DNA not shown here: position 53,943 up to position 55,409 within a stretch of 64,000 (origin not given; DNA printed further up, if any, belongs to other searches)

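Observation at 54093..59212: Six-gene translationally coupled operon mirroring the mycobacterial decaprenyl-phospho-arabinose (DPA) pathway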

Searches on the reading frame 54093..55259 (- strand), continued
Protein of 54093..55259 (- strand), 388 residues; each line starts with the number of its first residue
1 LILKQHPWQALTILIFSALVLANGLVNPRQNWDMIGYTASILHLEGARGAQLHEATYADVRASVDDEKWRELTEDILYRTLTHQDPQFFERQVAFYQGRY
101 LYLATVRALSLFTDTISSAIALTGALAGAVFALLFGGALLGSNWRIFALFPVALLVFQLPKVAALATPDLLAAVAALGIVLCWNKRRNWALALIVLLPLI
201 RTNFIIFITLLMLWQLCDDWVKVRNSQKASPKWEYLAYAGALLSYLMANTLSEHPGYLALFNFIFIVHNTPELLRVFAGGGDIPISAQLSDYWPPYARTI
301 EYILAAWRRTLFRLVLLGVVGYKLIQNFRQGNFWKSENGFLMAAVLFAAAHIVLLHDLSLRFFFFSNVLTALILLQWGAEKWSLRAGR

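Call 36: predict_structure(alignment_id=A2)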
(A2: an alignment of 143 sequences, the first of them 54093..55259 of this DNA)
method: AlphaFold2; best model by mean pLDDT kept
length: 388 residues; sequences in the alignment: 143
mean_pLDDT: 95.4   pTM: 0.93
mean pLDDT of the five models: 95.4, 94.7, 94.5, 94.5, 94.1
residues with pLDDT >= 90: 360; 70-90: 27; 50-70: 1; < 50: 0
segments of 3 or more residues with pLDDT < 50: none
pLDDT, mean of each block of 10 residues (from residue 1): 88 98 98 98 98 99 98 97 98 97 98 98 98 98 96 97 98 98 96 98 98 95 93 96 98 95 95 94 95 95 90 89 93 94 96 92 96 94 78
secondary structure, 60 per line:
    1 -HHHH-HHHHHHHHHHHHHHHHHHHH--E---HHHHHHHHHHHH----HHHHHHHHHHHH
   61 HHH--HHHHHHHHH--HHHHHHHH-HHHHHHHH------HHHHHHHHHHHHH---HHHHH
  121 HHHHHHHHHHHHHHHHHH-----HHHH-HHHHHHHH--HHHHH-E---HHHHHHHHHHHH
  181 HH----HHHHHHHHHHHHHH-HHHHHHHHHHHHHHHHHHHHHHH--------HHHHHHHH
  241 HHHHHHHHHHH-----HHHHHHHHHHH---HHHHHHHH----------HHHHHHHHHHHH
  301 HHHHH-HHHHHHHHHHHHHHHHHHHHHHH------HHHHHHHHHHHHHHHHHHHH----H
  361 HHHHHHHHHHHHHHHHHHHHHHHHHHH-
elements in order: H2-5 H7-26 H33-44 H49-63 H66-74 H77-84 H86-93 H100-112 H116-138 H144-147 H149-156 H159-163 H169-182 H187-200 H202-224 H233-251 H257-267 H271-278 H289-305 H307-329 H336-355 H360-387

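Call 41: search_protein_families(library=pfam, alignment_id=A4, max_evalue=0.0001)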
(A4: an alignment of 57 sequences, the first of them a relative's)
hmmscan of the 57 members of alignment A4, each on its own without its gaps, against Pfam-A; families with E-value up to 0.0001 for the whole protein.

A. member 1, L008:6328-7374:+ (348 aa): 1 family
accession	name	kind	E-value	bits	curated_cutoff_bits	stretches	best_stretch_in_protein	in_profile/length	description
PF00953.26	Glycos_transf_4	-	9.1e-33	113.9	27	1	73-220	2-159/160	Glycosyl transferase family 4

B. families by the number of members that match (of 57 scanned): 91 families (the first 25 are shown)
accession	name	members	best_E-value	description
PF00072.30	Response_reg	3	2.6e-27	Response regulator receiver domain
PF00591.27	Glycos_transf_3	2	1.1e-89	Glycosyl transferase family, a/b domain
PF02738.23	MoCoBD_1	2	1.1e-31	Molybdopterin cofactor-binding domain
PF00534.26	Glycos_transf_1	2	1.2e-31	Glycosyl transferases group 1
PF20256.3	MoCoBD_2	2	1.2e-26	Molybdopterin cofactor-binding domain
PF13692.12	Glyco_trans_1_4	2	5.9e-24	Glycosyl transferases group 1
PF02518.31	HATPase_c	2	1.9e-22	Histidine kinase-, DNA gyrase B-, and HSP90-like ATPase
PF02885.22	Glycos_trans_3N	2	4.1e-17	Glycosyl transferase family, helical bundle domain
PF13439.12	Glyco_transf_4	2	2.9e-08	Glycosyltransferase Family 4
PF00183.23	HSP90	1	5.7e-133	Hsp90 protein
PF00920.27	ILVD_EDD_N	1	1.2e-128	Dihydroxy-acid/6-phosphogluconate dehydratase N-terminal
PF00425.24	Chorismate_bind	1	1.8e-95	chorismate binding enzyme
PF13927.12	Ig_3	1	6.3e-92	Immunoglobulin domain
PF00488.27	MutS_V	1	6.4e-82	MutS domain V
PF07679.22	I-set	1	6.7e-81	Immunoglobulin I-set domain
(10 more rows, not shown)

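Call 47: fold_search(model_id=the predicted structure, library=pdb)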
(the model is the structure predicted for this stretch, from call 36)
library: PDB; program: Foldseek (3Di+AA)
matches with E <= 10: 262; with E <= 0.001: 0
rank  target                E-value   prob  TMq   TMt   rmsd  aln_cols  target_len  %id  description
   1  6gxc_A                4.0e-02  0.96  0.35  0.21  16.5       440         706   11  Bacterial oligosaccharyltransferase PglB in complex with an inhibitory peptide and a reactive lipid-linked oligosaccha (released 2018-11-14)
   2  5ogl_A                4.5e-02  0.95  0.34  0.21  16.4       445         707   11  Structure of bacterial oligosaccharyltransferase PglB in complex with an acceptor peptide and an lipid-linked oligosac (released 2017-10-25)
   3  8b6l_I                5.1e-02  0.99  0.45  0.29  14.5       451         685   15  Subtomogram average of the human Sec61-TRAP-OSTA-translocon (released 2022-12-07)
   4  8if8_C                2.3e-01  0.85  0.39  0.28  17.3       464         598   13  Arabinosyltransferase AftA (released 2023-05-31)
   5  9n9j_I                3.3e-01  0.80  0.39  0.25  18.6       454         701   13  Structure of a GRP94 folding intermediate engaged with a CCDC134- and FKBP11-bound secretory translocon (released 2025-11-19)
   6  9dlh                  3.7e-01  0.96  0.49  0.34   9.0       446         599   12  donor substrate analog-bound AftB (released 2025-06-25)
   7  6d32                  4.2e-01  0.10  0.13  0.10  29.5       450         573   10  Crystal structure of Xenopus Smoothened in complex with cyclopamine (released 2018-05-23)
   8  7wiw_A                4.2e-01  0.09  0.12  0.09  25.8       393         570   14  Cryo-EM structure of Mycobacterium tuberculosis irtAB complexed with ATP in an occluded conformation (released 2023-01-25)
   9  8pn9_A                4.4e-01  0.90  0.47  0.31  14.1       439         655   14  Structure of human oligosaccharyltransferase OST-A complex bound to NGI-1 (released 2024-05-08)
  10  9lm7_B                4.6e-01  0.12  0.13  0.13  22.5       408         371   15  Crystal structrue of bvFP-Pr1-88.4 (released 2026-01-28)
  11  9g2k_A                4.8e-01  0.09  0.12  0.10  26.0       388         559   12  Cryo-EM structure of IrtAB in outward-occluded state in nanodisc in complex with ADP-vanadate (released 2024-12-18)
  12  2xq2_B                5.7e-01  0.09  0.14  0.11  23.0       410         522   13  Structure of the K294A mutant of vSGLT (released 2010-12-08)
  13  9juj                  6.1e-01  0.08  0.12  0.06  26.5       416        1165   15  Structure of Arabidopsis thaliana ABCB1 in the inward-facing conformation (released 2025-03-05)
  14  4s0f_A                7.0e-01  0.11  0.14  0.11  29.1       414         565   13  Crystal structure of the peptidase-containing ABC transporter PCAT1 E648Q mutant complexed with ATPgS in an occluded c (released 2015-07-22)
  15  6lr0                  7.6e-01  0.09  0.12  0.05  26.5       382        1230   15  structure of human bile salt exporter ABCB11 (released 2020-04-15)
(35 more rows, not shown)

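Call 50: search_dna_similar(query=window:54093-55259:-, collection=plasmids, mode=protein, max_rows=15)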
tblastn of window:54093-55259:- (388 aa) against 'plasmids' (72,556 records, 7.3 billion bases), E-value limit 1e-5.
No match.

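Call 62: search_protein_families(library=pfam, alignment_id=A5, max_evalue=1)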
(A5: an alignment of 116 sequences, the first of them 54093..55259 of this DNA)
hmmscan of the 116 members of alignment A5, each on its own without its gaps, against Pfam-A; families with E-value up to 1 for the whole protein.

A. member 1, window:54093-55259:- (388 aa): 2 families
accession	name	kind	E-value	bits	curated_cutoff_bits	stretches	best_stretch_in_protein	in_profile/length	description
PF13163.11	DUF3999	-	0.045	13.4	30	1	55-104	142-192/424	Protein of unknown function (DUF3999)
PF02656.20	DUF202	-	0.067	14.1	23.4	1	305-355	11-56/68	Domain of unknown function (DUF202)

B. families by the number of members that match (of 116 scanned): 42 families (the first 25 are shown)
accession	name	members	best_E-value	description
PF13231.12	PMT_2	2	0.014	Dolichyl-phosphate-mannose-protein mannosyltransferase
PF06398.17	Pex24p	1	0.0019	Integral peroxisomal membrane peroxin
PF09852.15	DUF2079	1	0.0042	Predicted membrane protein (DUF2079)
PF09594.16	GT87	1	0.0054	Glycosyltransferase family 87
PF20284.3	CTD8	1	0.025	C-terminal domain 8 of the ABC-three component (ABC-3C) systems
PF14035.11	YlzJ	1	0.028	YlzJ-like protein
PF09925.14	DUF2157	1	0.029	Predicted membrane protein (DUF2157)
PF02212.23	GED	1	0.03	Dynamin GTPase effector domain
PF06432.16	GPI2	1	0.036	Phosphatidylinositol N-acetylglucosaminyltransferase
PF16443.10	DUF5040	1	0.039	Domain of unknown function (DUF5040)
PF04922.18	DIE2_ALG10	1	0.041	DIE2/ALG10 family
PF08552.16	Kei1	1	0.044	Inositolphosphorylceramide synthase subunit Kei1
PF13163.11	DUF3999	1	0.045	Protein of unknown function (DUF3999)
PF14296.11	O-ag_pol_Wzy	1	0.046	O-antigen polysaccharide polymerase Wzy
PF04024.17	PspC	1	0.065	PspC domain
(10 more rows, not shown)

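Call 70: find_related_loci(query=A3, collection=viral_contigs, flank=8000)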
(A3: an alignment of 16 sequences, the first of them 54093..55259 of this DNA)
Query A3 (388 aa) in viral_contigs; peptide patterns used: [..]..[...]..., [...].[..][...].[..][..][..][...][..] (x = any residue, [..] = any of these).
38 stretches matched a pattern, but none encodes a relative of the query by tblastn (E <= 1e-3).

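Call 80: find_related_loci(query=A3, collection=metagenome_contigs, flank=8000)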
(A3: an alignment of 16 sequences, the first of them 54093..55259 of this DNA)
Query A3 (388 aa) in metagenome_contigs; peptide patterns used: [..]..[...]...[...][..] (x = any residue, [..] = any of these).
59 stretches matched a pattern; 40 encode a relative of the query (tblastn E <= 1e-3); 40 distinct loci.
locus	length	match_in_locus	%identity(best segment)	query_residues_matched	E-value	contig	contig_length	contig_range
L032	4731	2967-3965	28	13-367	2e-32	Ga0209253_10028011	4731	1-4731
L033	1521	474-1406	31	23-350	1e-29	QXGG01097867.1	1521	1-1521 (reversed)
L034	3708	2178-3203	27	24-380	3e-29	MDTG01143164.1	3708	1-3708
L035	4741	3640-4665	27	24-380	1e-28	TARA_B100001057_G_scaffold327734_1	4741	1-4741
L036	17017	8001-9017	29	15-375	6e-27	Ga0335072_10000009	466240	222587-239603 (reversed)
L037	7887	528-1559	28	9-375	1e-25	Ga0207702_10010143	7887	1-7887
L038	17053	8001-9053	27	13-386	2e-25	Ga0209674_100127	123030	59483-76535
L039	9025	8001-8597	31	24-218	1e-24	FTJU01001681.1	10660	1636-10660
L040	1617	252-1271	28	13-375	4e-25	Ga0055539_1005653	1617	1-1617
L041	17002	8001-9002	28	19-375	1e-23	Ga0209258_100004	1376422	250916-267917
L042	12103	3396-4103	32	19-266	1e-22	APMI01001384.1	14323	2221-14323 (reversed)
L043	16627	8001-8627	33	3-204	3e-22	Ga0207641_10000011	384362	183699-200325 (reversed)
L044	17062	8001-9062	27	7-381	6e-22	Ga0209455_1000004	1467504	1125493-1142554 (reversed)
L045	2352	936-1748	24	15-298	7e-21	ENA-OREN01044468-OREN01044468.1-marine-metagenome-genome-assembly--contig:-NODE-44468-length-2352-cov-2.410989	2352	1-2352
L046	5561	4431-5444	24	14-363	2e-20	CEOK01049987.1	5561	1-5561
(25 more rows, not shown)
